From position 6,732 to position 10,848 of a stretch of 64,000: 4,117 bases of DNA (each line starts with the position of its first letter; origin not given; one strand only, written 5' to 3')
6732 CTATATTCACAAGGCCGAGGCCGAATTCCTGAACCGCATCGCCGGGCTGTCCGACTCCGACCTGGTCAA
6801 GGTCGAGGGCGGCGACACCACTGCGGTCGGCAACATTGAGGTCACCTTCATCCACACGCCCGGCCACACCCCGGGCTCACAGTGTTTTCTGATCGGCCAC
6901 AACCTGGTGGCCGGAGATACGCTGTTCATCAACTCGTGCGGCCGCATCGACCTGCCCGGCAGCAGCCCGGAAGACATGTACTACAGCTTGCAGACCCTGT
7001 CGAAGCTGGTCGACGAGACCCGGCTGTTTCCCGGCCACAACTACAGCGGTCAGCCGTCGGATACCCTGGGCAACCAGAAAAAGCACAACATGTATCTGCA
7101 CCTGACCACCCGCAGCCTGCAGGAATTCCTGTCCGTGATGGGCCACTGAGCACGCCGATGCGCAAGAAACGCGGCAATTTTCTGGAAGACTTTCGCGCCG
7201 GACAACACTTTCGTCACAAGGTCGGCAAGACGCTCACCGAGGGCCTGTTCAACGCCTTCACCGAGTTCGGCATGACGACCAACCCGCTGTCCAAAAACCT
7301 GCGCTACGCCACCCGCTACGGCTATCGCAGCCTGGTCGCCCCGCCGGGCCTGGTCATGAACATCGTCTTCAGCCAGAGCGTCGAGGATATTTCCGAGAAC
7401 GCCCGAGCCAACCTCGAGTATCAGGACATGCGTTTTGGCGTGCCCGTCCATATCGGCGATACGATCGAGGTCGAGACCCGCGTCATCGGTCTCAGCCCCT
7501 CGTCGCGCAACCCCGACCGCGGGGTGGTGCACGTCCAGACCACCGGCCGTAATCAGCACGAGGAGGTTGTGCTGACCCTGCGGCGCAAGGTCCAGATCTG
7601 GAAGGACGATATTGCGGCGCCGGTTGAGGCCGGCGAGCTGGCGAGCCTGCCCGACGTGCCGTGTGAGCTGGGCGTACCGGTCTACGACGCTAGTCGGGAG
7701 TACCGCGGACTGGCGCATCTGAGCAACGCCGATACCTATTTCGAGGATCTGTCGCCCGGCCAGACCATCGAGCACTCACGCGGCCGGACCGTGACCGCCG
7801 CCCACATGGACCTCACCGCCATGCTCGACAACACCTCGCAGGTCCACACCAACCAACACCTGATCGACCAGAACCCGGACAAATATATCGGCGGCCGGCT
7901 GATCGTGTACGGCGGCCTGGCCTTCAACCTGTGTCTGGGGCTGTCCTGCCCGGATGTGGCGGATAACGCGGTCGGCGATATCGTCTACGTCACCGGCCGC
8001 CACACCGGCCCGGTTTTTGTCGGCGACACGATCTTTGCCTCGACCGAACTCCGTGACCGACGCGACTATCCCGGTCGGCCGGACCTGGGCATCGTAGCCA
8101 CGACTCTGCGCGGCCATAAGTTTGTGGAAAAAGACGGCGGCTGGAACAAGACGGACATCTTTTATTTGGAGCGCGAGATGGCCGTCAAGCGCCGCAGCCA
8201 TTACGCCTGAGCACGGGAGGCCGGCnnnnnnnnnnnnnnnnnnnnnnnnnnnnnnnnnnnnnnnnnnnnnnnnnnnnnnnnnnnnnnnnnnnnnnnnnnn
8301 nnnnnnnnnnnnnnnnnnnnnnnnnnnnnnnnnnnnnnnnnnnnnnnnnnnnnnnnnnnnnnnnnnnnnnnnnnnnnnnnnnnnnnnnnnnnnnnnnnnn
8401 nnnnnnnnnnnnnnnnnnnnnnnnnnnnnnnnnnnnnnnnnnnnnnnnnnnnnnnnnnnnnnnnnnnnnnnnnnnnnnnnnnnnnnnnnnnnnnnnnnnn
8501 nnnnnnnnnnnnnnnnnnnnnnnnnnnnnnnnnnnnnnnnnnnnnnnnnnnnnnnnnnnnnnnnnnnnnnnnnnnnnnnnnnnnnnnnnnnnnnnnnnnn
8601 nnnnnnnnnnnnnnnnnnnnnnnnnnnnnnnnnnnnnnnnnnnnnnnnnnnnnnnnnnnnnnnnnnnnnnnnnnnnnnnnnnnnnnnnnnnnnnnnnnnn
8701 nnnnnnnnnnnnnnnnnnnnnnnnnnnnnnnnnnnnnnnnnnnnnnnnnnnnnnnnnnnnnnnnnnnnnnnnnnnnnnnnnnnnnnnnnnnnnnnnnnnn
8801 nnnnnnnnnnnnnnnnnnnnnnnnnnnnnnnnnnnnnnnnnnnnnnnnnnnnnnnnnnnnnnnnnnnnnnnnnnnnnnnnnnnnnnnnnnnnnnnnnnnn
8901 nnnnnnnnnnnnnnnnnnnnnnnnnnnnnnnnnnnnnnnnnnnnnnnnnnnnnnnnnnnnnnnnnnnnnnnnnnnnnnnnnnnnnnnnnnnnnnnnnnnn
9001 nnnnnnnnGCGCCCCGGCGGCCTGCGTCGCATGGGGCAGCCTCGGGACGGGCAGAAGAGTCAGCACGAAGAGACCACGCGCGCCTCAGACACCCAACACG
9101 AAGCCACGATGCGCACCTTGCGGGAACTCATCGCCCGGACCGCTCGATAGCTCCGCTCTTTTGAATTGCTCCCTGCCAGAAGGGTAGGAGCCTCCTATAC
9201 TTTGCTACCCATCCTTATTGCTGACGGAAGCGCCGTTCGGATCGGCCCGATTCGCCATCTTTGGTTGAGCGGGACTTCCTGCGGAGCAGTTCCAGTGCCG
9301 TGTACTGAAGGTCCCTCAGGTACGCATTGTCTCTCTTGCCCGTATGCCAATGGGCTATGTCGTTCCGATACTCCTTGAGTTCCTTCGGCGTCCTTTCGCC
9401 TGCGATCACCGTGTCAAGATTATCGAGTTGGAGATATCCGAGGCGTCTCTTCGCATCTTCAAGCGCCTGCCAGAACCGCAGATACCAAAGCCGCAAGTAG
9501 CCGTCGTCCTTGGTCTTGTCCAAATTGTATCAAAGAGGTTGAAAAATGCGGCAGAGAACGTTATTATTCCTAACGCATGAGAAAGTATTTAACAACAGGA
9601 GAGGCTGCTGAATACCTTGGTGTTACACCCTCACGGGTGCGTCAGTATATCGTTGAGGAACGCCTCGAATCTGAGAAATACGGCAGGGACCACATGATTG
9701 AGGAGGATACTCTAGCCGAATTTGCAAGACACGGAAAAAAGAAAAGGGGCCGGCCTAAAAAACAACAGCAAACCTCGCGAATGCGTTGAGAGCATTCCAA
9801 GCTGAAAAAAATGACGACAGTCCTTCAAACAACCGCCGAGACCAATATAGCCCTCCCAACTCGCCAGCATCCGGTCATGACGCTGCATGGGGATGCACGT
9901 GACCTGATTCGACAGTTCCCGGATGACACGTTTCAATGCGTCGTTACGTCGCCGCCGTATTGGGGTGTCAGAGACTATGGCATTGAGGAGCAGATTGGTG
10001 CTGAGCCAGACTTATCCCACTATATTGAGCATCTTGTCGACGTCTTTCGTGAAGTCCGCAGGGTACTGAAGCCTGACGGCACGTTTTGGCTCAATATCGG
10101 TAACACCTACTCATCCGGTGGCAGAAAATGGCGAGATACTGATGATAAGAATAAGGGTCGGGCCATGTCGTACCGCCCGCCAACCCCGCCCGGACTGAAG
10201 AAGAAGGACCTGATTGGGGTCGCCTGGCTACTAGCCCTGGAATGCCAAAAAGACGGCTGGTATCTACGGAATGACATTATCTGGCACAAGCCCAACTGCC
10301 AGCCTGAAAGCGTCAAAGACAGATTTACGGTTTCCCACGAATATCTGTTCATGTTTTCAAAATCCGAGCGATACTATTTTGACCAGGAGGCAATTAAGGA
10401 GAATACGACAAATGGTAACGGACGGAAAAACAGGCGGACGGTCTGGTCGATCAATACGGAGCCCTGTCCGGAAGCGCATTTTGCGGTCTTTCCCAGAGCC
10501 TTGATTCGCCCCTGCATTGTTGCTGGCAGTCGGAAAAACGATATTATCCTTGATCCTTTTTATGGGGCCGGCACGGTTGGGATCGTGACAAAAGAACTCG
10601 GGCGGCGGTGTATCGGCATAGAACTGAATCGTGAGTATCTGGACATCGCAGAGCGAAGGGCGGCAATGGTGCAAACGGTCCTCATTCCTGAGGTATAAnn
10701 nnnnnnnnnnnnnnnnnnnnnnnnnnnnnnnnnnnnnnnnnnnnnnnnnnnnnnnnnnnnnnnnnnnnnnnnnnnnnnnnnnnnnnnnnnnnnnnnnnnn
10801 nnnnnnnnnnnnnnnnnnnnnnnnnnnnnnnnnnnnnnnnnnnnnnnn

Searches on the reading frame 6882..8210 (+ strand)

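Call 67: search_protein_families(library=pfam, proteins=[window:6882-8210:+], max_evalue=0.0001)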
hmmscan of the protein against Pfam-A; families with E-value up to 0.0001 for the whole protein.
window:6882-8210:+ (442 aa): 3 families
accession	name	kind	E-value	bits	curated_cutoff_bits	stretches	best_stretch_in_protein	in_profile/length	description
PF19315.5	MC_hydratase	-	2.1e-18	67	26.5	1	95-405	18-328/353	Mesaconyl-CoA hydratase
PF01575.25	MaoC_dehydratas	-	1.7e-11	44.3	27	1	106-215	6-114/123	MaoC like domain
PF13452.11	FAS1_DH_region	-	2.8e-07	31.2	22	1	107-232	4-131/132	FAS1-like, dehydratase domain region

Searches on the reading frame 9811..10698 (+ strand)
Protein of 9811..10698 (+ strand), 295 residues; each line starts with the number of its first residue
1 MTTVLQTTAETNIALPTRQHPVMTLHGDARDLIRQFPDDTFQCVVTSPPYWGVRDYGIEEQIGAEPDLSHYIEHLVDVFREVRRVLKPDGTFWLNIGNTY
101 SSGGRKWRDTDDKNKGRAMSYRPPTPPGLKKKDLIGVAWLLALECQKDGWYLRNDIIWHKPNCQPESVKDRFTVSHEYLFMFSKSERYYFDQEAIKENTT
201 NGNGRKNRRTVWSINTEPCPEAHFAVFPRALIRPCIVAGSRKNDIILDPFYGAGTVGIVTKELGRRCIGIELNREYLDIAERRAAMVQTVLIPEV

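Call 67: search_protein_families(library=pfam, proteins=[window:9811-10698:+], max_evalue=0.0001)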
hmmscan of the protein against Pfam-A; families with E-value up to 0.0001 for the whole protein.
window:9811-10698:+ (295 aa): 4 families
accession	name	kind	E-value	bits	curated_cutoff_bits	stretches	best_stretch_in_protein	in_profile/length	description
PF01555.25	N6_N4_Mtase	-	2.8e-57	194.6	26.7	1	42-281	2-220/221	DNA methylase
PF08241.18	Methyltransf_11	-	2.8e-07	31.5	21.2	0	70-93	71-94/95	Methyltransferase domain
PF13649.12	Methyltransf_25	-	7.7e-06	26.9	27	0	71-90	76-97/97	Methyltransferase domain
PF09445.16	Methyltransf_15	-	3.4e-05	23.9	22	0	19-62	48-92/165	RNA cap guanine-N2 methyltransferase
